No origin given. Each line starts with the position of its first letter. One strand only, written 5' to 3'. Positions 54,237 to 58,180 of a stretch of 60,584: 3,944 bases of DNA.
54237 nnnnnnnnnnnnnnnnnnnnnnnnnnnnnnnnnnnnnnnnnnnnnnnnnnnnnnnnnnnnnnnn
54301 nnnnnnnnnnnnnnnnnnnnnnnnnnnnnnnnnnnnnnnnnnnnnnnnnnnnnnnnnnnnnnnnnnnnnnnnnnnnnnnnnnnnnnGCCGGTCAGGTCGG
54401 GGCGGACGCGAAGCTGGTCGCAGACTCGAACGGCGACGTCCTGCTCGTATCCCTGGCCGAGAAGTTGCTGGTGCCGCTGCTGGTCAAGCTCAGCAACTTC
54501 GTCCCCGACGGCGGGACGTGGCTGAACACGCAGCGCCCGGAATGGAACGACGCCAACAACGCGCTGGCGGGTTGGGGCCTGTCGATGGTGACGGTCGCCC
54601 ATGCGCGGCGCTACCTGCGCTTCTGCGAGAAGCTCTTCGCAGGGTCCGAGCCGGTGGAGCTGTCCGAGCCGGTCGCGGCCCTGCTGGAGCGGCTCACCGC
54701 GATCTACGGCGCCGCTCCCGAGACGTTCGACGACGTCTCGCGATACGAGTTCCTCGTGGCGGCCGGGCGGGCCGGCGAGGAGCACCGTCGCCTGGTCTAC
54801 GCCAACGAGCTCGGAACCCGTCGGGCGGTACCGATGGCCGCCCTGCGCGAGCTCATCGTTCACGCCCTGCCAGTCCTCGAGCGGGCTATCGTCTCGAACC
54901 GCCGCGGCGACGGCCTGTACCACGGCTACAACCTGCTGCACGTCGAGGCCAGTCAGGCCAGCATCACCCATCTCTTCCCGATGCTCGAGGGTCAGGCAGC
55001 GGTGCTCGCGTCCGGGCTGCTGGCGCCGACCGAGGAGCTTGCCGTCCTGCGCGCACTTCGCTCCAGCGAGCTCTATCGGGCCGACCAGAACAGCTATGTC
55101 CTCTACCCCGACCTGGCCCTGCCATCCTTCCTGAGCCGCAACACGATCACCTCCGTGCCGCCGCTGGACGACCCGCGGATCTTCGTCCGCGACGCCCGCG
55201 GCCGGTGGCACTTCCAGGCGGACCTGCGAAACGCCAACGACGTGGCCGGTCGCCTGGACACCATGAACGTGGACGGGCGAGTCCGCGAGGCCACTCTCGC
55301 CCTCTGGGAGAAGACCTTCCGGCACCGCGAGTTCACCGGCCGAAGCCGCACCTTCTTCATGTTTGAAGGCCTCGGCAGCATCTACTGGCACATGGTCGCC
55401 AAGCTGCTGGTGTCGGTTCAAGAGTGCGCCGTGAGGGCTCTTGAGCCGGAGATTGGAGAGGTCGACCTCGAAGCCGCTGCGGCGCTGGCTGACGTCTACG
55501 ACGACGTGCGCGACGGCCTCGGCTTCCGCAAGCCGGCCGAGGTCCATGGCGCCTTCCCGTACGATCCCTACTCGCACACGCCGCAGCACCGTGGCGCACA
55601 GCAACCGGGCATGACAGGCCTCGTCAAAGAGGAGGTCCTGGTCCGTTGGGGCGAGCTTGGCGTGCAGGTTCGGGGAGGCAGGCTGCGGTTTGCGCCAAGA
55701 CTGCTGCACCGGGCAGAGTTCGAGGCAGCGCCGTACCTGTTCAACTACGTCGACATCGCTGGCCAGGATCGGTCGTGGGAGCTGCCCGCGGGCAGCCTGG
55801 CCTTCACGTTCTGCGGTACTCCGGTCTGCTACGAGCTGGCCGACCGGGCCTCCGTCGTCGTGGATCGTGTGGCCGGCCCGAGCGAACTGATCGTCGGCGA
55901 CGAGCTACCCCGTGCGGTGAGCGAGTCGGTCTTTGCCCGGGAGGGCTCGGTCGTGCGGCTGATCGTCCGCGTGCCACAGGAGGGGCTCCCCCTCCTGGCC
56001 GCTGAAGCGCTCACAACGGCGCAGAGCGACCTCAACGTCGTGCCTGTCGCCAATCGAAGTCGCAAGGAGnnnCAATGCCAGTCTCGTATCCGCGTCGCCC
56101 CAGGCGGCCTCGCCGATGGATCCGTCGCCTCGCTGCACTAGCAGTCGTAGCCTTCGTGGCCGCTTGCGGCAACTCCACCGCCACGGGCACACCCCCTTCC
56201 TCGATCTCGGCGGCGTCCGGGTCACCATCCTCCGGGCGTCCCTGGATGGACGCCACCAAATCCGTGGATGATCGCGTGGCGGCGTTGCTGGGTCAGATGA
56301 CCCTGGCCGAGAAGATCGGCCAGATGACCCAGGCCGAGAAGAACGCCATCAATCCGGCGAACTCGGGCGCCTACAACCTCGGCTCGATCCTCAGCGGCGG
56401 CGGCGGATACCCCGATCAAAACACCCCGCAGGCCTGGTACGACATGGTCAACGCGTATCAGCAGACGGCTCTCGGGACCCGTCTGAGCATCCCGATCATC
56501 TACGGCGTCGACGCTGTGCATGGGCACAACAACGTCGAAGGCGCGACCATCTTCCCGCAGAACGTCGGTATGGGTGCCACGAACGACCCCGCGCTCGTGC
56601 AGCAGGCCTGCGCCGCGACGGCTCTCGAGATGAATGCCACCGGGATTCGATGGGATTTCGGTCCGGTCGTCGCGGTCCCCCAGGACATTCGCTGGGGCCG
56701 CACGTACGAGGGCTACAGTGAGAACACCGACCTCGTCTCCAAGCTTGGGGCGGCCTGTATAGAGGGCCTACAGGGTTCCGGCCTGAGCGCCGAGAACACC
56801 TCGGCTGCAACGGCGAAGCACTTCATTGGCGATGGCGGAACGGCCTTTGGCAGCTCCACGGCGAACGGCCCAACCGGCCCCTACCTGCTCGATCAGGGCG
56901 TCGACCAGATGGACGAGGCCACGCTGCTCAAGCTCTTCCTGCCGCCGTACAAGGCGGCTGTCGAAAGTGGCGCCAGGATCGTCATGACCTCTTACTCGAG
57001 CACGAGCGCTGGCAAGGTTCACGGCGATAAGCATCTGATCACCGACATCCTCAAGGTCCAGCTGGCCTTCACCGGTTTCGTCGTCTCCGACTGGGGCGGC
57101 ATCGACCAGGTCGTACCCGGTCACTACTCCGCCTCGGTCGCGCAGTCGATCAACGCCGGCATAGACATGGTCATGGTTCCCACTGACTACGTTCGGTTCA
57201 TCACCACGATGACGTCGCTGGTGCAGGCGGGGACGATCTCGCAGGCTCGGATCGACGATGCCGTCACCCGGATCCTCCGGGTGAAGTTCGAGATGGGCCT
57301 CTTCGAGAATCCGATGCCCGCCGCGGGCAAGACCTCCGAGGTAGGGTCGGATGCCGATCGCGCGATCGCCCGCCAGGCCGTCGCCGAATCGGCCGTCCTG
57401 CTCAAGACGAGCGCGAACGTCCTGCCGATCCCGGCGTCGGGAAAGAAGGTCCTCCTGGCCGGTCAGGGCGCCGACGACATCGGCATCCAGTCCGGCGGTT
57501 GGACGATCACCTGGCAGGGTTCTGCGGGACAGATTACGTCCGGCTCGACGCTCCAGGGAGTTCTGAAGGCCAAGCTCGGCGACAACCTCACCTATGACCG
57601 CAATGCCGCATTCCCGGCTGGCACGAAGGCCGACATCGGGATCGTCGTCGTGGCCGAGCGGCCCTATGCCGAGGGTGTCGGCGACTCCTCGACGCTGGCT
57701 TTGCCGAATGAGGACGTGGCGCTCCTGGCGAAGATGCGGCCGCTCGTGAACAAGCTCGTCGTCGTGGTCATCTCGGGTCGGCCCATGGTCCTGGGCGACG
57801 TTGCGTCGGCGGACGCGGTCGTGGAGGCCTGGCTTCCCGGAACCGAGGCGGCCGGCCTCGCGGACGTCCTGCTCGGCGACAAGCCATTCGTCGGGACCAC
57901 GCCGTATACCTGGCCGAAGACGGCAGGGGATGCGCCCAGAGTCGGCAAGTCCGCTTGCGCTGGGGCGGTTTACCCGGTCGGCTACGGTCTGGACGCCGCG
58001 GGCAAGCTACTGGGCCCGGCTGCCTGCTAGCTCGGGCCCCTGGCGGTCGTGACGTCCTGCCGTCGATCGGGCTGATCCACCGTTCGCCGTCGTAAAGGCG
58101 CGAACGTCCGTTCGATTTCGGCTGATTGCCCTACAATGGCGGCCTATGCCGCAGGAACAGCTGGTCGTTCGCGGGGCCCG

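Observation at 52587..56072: Unassigned 1161-aa enzyme at the centre of the beta-glucoside locus: candidate divergent glycoside phosphorylase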

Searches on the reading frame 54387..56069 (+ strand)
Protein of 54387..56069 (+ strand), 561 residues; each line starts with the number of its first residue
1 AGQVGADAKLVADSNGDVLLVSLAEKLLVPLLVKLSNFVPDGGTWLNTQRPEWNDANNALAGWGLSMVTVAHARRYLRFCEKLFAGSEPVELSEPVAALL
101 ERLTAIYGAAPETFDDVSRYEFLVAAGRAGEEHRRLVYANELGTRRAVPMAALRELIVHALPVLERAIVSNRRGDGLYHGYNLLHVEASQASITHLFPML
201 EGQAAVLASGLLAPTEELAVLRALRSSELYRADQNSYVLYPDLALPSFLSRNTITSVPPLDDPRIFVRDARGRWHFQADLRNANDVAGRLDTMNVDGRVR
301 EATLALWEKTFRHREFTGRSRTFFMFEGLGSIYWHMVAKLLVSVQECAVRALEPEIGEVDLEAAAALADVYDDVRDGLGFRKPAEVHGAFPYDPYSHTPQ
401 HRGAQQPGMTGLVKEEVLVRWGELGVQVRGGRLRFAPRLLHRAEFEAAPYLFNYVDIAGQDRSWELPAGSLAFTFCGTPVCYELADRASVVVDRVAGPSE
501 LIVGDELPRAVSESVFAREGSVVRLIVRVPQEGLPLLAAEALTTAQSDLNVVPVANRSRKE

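Call 8: search_solved_structures(query=window:54387-56069:+, max_evalue=0.001, show_alignments=1)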
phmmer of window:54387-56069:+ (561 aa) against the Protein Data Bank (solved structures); distinct sequences matched with E-value up to 0.001: 1.
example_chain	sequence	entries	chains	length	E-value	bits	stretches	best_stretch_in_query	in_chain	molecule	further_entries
6hq6_A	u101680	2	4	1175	5.4e-115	388.3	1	3-529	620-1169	Bacterial beta-1,3-oligosaccharide phosphorylase | Beta-1,3-oligosaccharide phosphorylase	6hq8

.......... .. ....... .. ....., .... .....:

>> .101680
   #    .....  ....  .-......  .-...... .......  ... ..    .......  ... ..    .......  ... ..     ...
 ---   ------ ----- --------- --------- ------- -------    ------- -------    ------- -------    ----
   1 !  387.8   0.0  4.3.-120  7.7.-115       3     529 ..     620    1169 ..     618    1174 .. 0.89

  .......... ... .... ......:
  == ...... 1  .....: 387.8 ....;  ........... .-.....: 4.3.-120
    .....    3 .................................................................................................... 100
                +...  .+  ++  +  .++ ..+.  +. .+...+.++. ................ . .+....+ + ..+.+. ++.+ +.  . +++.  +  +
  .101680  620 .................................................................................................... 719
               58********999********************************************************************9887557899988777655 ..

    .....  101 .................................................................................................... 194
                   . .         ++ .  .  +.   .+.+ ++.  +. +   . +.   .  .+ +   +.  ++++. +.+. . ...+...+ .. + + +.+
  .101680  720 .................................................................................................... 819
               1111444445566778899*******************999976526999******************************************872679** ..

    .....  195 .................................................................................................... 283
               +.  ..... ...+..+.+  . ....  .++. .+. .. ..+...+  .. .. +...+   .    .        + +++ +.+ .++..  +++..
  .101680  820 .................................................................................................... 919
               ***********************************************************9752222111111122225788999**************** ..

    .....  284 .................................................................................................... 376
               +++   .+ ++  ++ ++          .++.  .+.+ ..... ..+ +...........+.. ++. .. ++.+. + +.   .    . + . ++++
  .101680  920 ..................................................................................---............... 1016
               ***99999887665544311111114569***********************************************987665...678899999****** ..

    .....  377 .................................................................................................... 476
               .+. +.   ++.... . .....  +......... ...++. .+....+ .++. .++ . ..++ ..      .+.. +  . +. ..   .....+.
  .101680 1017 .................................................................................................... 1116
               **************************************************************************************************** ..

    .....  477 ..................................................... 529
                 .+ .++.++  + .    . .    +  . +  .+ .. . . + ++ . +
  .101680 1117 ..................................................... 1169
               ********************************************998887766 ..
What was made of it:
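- Dom 2 is about 18 residues shorter than in Pro_7066 (call 8).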

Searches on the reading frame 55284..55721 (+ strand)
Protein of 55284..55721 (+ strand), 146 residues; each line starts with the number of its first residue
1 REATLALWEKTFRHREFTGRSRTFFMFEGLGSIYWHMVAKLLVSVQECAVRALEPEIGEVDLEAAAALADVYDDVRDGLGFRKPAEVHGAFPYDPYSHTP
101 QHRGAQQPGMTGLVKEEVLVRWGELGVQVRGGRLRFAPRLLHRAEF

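Call 60: search_solved_structures(query=A3, max_evalue=10, show_alignments=5)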
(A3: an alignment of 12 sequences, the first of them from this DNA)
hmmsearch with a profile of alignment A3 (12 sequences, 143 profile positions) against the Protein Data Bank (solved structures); distinct sequences matched with E-value up to 10: 2.
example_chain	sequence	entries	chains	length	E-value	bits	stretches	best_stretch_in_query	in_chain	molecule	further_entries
6hq6_A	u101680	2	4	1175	2.5e-68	231.8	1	2-143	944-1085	Bacterial beta-1,3-oligosaccharide phosphorylase | Beta-1,3-oligosaccharide phosphorylase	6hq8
8eug_D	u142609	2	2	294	1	12.5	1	52-103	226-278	60S ribosomal protein L5-A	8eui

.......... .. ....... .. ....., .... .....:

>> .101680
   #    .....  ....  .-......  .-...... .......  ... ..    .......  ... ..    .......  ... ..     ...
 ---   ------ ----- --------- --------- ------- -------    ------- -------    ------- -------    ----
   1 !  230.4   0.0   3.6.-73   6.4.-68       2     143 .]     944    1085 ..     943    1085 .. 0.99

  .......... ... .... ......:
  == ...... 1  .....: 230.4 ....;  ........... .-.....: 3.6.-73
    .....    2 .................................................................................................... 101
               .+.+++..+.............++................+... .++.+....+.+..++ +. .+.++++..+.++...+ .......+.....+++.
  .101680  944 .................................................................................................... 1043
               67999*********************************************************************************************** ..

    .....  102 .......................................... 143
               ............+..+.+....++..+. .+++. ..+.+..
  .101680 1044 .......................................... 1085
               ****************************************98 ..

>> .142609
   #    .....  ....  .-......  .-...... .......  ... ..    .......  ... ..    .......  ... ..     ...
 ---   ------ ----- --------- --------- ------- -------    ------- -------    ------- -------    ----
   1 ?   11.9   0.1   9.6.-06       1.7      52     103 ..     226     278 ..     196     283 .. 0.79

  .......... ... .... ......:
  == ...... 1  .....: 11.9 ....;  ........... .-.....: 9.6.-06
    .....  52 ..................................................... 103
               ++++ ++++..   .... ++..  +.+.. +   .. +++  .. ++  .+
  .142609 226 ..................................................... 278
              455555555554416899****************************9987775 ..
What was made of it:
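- Tried and rejected: A sub-profile of residues 900-1045 (A3) hit only 6HQ6 in the PDB (call 60).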

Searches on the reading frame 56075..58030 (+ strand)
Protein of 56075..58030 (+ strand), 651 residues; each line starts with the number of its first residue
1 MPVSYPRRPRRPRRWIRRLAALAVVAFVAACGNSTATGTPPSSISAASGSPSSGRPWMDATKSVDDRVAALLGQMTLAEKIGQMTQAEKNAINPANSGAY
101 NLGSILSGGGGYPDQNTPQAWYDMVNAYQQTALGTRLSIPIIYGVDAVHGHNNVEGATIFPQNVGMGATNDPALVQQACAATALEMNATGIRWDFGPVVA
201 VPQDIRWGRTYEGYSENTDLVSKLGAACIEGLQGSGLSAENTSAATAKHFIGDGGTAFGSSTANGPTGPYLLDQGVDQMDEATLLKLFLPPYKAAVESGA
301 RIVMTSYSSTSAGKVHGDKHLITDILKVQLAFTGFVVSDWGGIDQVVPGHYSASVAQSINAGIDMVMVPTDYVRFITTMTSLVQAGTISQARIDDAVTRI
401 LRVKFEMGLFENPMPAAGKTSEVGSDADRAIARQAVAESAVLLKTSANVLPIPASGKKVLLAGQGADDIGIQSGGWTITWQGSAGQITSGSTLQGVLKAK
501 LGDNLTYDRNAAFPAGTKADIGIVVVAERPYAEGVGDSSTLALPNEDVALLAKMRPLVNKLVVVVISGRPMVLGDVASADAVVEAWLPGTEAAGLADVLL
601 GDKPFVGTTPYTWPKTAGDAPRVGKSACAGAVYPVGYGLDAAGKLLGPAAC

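Call 3: search_protein_families(library=pfam, proteins=[window:56075-58030:+], max_evalue=0.01)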
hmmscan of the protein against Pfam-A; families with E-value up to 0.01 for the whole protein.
window:56075-58030:+ (651 aa): 2 families
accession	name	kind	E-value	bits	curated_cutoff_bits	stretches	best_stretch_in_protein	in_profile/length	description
PF00933.27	Glyco_hydro_3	-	5.6e-71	240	27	1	76-403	1-316/316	Glycosyl hydrolase family 3 N terminal domain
PF01915.27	Glyco_hydro_3_C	-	5.3e-32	111.9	31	1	441-640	2-199/200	Glycosyl hydrolase family 3 C-terminal domain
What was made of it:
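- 56075..58030 (+): GH3 exo-beta-glucan glucohydrolase with an N-terminal lipoprotein signal (predicted to be exported). PF00933 + PF01915 (call 3).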

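Call 4: search_protein_families(library=ncbifam, proteins=[window:56075-58030:+], max_evalue=0.01)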
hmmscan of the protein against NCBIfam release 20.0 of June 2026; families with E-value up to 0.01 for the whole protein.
window:56075-58030:+ (651 aa): 10 families
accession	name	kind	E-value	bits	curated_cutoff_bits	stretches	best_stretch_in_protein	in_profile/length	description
NF052331.1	Bet13-16Glucosase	equivalog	7e-87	292.3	1330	2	55-487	3-416/750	exo-beta-d-1,3/1,6-glucosidase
NF011678.0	PRK15098.1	equivalog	8.3e-72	242.7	666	2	62-479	32-433/765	beta-glucosidase BglX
NF041579.1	betaxyl_Flavo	equivalog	9e-55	186.1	1350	1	129-621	55-563/716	beta-xylosidase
NF052329.1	XyloArabinsidase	equivalog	8.2e-54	182.9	1050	1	64-622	2-584/750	beta-xylosidase/alpha-l-arabinosidase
NF041776.1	xylosidase_Xyl3A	equivalog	2.1e-49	168.3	1250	2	145-510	52-421/846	xylan 1,4-beta-xylosidase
NF052330.1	BetGlucosiCelf0468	equivalog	3.3e-37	128.2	1300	2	151-477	48-357/817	beta-d-glucosidase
NF041610.1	alph_arabinopyran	equivalog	8.1e-32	110.3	1300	1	156-623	57-498/738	exo-alpha-(1->6)-L-arabinopyranosidase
NF003740.0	PRK05337.1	equivalog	9.1e-13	48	207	1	169-397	94-308/340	beta-N-acetylhexosaminidase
NF038083.1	CU044_5270_fam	subfamily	0.0063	16.4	100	0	6-53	22-74/284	CU044_5270 family protein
NF047847.2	SS_mature_LptM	equivalog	0.007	16.4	27.7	0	13-33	2-22/31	LPS translocon maturation chaperone LptM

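Call 39: search_solved_structures(query=window:56075-58027:+, max_evalue=1e-30)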
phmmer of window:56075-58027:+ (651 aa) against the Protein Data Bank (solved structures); distinct sequences matched with E-value up to 1e-30: 39.
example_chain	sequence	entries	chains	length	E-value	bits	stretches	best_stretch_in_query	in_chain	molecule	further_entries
5m6g_A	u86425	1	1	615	8.9e-152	510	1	45-640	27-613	Beta-glucosidase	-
8hj6_A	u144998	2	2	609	1.5e-145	489.4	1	57-640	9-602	Glyco_hydro_3 domain-containing protein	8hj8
8hj7_A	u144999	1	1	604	1.8e-145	489.1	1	57-640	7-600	Beta-D-glucan exohydrolase isoenzyme ExoI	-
3wli_A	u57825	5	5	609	2e-145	489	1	57-640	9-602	Beta-D-glucan exohydrolase isoenzyme ExoI | Barley exohydrolase I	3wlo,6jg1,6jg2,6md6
1ex1_A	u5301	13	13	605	2.3e-145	488.8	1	57-640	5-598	PROTEIN (BETA-D-GLUCAN EXOHYDROLASE ISOENZYME EXO1) | BETA-D-GLUCAN GLUCOHYDROLASE ISOENZYME EXO1 | Beta-D-glucan exohydrolase isoenzyme ExoI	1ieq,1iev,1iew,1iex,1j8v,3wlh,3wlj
1lq2_A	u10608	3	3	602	2.8e-145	488.5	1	57-640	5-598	Beta-D-glucan glucohydrolase isoenzyme Exo1 | beta-D-glucan exohydrolase isoenzyme ExoI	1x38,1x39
6jgq_A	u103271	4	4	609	3.2e-144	485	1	57-640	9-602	BETA-D-GLUCAN GLUCOHYDROLASE ISOENZYME EXO1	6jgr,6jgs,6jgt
6jgc_A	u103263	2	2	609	3.2e-144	485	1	57-640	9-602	BETA-D-GLUCAN GLUCOHYDROLASE ISOENZYME EXO1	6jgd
6jg7_A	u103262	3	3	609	3.9e-144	484.7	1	57-640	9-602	BETA-D-GLUCAN GLUCOHYDROLASE ISOENZYME EXO1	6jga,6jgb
6jgg_A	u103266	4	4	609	3.9e-144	484.7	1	57-640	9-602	BETA-D-GLUCAN GLUCOHYDROLASE ISOENZYME EXO1 | Uncharacterized protein | Beta-D-glucan exohydrolase isoenzyme ExoI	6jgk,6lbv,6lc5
6jgl_A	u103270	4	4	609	1e-143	483.3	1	57-640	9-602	BETA-D-GLUCAN GLUCOHYDROLASE ISOENZYME EXO1 | BETA-D-GLUCAN GLUCOHYDROLASE ISOENZYME EXO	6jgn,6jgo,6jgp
3wlq_A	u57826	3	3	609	1.6e-143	482.7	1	57-640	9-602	Beta-D-glucan exohydrolase isoenzyme ExoI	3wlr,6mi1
6jg6_A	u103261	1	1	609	2e-143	482.4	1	57-640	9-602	BETA-D-GLUCAN GLUCOHYDROLASE ISOENZYME EXO1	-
6jge_A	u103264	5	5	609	2e-143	482.4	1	57-640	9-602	BETA-D-GLUCAN GLUCOHYDROLASE ISOENZYME EXO1 | Beta-D-glucan exohydrolase isoenzyme ExoI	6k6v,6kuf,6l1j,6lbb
3usz_A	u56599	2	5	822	1.2e-117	397.2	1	63-640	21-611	Exo-1,3/1,4-beta-glucanase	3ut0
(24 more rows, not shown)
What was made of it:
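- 56075..58030 (+): PDB 5m6g at E = 8.9e-152, barley ExoI at 1e-145, exo-1,3/1,4-beta-glucanase 3usz at 1e-117 (call 39).
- The GH3 partner's best solved relatives are exo-beta-1,3/1,4-glucan hydrolases (call 39), which fits beta-1,3-containing glucans.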
